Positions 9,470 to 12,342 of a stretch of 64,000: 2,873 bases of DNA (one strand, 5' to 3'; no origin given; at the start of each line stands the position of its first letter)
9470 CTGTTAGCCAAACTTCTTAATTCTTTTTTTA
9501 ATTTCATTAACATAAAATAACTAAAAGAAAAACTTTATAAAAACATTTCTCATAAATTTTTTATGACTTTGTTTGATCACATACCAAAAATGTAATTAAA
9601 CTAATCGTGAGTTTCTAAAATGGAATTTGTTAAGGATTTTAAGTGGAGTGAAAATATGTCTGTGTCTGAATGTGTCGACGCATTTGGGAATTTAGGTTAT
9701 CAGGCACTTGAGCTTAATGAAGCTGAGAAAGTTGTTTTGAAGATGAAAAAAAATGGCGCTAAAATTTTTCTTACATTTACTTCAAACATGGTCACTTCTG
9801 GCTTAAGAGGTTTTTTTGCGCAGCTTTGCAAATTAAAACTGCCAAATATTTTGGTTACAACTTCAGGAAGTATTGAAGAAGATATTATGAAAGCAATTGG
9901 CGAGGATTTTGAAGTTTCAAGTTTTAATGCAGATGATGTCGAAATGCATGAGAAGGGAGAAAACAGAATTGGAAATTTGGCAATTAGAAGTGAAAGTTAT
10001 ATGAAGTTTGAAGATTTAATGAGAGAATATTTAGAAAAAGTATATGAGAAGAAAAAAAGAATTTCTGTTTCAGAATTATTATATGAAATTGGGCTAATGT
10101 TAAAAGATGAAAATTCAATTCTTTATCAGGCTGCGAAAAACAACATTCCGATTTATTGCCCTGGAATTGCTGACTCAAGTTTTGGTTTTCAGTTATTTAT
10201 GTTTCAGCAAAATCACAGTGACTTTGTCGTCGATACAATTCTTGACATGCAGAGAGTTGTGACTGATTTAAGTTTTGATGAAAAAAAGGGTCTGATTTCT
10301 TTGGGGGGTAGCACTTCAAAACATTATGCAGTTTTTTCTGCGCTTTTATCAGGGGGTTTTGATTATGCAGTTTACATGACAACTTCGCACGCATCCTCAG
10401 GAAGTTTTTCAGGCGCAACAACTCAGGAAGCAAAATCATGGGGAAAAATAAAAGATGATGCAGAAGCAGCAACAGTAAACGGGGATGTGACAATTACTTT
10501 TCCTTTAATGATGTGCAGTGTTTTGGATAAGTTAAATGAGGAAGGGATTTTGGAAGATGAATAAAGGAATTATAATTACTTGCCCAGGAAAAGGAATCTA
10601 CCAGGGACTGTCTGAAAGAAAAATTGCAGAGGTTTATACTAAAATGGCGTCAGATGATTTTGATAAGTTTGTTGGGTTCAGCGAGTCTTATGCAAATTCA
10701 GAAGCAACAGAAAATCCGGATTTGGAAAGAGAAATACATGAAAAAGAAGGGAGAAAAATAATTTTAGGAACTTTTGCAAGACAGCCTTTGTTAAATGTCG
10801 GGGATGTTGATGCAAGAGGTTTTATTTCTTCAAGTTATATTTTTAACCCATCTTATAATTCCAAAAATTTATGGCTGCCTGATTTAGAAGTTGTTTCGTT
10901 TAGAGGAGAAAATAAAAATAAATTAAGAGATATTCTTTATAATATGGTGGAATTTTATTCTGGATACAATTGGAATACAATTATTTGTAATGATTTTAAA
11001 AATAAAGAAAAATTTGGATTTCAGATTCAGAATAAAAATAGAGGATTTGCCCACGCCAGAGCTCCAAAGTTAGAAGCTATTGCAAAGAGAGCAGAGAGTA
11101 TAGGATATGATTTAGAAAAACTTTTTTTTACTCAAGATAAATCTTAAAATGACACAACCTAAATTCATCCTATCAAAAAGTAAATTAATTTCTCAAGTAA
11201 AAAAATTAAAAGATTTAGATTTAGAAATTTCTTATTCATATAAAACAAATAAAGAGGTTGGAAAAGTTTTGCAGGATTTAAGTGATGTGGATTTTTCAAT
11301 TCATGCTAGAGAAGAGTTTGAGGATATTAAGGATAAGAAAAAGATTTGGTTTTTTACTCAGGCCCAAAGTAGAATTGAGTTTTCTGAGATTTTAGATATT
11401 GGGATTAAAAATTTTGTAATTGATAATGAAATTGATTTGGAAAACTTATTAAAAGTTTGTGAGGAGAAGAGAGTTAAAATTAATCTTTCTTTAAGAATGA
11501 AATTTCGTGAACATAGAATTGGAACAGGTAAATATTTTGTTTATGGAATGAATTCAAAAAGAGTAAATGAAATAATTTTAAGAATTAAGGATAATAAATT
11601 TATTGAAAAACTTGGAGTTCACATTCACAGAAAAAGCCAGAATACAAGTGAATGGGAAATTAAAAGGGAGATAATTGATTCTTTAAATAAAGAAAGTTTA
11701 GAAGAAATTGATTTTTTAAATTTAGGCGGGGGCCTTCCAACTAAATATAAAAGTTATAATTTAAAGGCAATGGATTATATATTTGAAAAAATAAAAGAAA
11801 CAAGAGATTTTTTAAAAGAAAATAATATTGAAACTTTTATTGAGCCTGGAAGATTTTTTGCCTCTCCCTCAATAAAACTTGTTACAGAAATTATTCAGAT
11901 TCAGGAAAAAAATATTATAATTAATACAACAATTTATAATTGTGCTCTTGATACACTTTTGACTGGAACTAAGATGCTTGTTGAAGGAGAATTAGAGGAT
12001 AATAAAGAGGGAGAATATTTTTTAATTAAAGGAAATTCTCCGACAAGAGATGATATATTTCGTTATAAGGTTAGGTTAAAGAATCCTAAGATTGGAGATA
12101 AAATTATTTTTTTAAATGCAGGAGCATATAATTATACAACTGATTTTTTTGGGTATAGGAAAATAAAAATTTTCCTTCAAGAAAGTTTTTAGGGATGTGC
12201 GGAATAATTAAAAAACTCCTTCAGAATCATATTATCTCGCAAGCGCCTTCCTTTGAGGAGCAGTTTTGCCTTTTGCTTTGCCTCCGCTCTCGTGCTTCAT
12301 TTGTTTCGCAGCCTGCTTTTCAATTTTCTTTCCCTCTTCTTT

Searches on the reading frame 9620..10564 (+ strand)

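Call 59: search_protein_families(library=pfam, proteins=[window:9620-10564:+], max_evalue=0.001)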
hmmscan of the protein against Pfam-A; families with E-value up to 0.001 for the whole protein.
window:9620-10564:+ (314 aa): 1 family
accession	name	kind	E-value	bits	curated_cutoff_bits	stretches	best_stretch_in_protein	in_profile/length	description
PF01916.23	DS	-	4.5e-93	312.1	27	1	19-299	3-286/288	Deoxyhypusine synthase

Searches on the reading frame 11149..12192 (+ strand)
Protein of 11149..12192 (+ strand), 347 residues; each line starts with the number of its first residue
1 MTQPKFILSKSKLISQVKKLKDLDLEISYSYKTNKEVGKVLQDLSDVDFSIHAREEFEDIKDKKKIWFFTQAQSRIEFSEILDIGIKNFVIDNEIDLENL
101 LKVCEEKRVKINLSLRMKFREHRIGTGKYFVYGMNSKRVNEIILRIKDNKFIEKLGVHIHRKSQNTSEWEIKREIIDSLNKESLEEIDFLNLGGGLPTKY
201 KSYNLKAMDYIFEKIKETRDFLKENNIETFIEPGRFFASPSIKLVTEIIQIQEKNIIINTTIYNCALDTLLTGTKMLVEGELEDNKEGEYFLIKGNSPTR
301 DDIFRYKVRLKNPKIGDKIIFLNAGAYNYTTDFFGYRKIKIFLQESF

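Call 59: search_protein_families(library=pfam, proteins=[window:11149-12192:+], max_evalue=0.001)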
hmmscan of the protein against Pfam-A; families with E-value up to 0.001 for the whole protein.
window:11149-12192:+ (347 aa): 1 family
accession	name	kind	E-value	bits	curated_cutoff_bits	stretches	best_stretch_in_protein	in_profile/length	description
PF02784.22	Orn_Arg_deC_N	-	1e-15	58.2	23.4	1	21-238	16-246/247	Pyridoxal-dependent decarboxylase, pyridoxal binding domain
